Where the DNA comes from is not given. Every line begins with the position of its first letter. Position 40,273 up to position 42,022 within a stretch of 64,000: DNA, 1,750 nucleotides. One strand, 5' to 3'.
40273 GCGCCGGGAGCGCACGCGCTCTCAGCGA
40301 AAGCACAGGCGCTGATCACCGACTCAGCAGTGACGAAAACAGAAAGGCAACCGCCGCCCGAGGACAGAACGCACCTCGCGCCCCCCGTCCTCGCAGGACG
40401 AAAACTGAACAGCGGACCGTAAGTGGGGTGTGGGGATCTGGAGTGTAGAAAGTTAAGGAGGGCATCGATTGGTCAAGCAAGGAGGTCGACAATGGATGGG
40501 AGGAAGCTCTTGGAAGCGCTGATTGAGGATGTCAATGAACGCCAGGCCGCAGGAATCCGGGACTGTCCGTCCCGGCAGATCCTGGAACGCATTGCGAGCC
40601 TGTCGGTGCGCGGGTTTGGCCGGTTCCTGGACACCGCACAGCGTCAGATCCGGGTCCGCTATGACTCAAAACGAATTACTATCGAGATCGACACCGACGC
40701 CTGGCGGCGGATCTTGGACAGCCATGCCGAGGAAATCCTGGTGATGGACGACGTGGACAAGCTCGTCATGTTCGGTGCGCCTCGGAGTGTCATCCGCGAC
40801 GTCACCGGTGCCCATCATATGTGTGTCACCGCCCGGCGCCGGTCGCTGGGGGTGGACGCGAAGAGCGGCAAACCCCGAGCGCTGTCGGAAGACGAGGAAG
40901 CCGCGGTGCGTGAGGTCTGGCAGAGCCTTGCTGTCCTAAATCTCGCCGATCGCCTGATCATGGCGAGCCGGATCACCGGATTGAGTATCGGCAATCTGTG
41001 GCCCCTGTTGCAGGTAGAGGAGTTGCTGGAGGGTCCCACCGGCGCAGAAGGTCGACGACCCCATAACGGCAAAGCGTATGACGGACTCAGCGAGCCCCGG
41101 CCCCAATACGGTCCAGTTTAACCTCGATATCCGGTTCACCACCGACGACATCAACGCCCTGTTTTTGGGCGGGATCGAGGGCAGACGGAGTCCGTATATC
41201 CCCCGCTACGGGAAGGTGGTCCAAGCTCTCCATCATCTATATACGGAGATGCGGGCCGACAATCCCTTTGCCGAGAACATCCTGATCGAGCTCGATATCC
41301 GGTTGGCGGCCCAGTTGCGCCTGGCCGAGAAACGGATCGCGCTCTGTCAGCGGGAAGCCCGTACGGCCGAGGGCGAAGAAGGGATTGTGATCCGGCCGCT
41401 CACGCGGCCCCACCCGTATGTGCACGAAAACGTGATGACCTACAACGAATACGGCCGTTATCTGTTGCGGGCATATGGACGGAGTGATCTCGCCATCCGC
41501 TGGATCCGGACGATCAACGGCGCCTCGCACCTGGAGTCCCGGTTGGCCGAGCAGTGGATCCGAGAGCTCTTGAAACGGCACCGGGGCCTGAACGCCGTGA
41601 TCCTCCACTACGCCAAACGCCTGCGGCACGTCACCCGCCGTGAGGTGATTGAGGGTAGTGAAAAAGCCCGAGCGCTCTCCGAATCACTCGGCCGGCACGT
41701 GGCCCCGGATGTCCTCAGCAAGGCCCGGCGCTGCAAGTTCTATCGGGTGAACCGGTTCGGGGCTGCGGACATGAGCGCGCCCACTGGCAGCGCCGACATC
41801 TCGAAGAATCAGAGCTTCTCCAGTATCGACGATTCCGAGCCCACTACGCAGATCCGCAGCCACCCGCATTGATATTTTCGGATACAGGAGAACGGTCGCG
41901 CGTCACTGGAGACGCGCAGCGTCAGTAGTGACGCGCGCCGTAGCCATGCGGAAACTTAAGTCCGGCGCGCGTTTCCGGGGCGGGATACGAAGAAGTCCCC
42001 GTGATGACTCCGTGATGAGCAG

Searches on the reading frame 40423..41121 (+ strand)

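Call 37: search_protein_families(library=pfam, proteins=[window:40423-41121:+], max_evalue=0.001)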
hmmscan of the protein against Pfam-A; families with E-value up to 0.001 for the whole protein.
window:40423-41121:+ (232 aa): 1 family
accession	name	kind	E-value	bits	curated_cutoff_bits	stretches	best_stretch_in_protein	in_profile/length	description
PF11198.13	DUF2857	-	5.9e-17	62.3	36.8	1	81-197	48-169/174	Protein of unknown function (DUF2857)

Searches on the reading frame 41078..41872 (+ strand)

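Call 37: search_protein_families(library=pfam, proteins=[window:41078-41872:+], max_evalue=0.001)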
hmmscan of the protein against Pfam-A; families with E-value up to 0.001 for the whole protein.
window:41078-41872:+ (264 aa): 1 family
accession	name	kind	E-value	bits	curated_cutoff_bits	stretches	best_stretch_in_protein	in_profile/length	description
PF08900.16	AcaB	-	6.7e-10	39.5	27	1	22-221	15-210/215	Transcriptional regulator AcaB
